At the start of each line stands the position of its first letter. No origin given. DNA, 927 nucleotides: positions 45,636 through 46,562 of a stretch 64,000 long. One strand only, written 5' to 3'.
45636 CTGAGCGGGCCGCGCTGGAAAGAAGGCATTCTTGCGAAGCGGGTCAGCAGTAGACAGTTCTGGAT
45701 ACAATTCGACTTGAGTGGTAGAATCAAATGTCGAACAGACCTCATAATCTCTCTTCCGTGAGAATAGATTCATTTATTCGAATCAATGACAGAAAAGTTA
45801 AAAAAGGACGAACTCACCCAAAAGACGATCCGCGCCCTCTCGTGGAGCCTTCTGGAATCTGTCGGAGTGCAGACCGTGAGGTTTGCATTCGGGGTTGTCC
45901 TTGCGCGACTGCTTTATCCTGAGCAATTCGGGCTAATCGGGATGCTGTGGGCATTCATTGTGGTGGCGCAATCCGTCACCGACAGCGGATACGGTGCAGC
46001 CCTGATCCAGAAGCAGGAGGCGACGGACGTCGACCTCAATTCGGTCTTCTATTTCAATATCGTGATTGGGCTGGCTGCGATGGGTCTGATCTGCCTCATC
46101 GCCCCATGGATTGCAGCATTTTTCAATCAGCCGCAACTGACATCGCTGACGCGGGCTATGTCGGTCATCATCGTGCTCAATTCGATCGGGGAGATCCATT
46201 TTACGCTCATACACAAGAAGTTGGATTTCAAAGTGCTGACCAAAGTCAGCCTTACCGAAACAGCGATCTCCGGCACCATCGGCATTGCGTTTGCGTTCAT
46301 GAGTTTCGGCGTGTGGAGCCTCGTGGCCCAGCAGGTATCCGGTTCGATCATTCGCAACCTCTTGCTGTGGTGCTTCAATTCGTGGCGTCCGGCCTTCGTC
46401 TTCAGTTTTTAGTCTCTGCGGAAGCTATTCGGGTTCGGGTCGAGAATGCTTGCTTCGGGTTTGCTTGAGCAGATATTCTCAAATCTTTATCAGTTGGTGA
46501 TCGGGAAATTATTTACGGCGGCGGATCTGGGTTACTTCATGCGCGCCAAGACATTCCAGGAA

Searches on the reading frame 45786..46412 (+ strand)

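Call 29: search_protein_families(library=ncbifam, proteins=[window:45786-46412:+], max_evalue=1e-8)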
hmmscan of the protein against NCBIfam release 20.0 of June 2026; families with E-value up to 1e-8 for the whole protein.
window:45786-46412:+ (208 aa): 3 families
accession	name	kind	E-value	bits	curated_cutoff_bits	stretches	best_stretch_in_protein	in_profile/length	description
NF058658.1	Oglyco_Wzx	exception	2.8e-46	158.5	720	1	7-208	3-204/478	O-glycosylation flippase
NF007773.0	PRK10459.1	equivalog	2.5e-37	129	273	1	10-207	3-202/492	MOP flippase family protein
NF047674.1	TeichurnBiosyTuaB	equivalog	9.6e-37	127.1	580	1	9-207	3-203/469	teichuronic acid biosynthesis protein TuaB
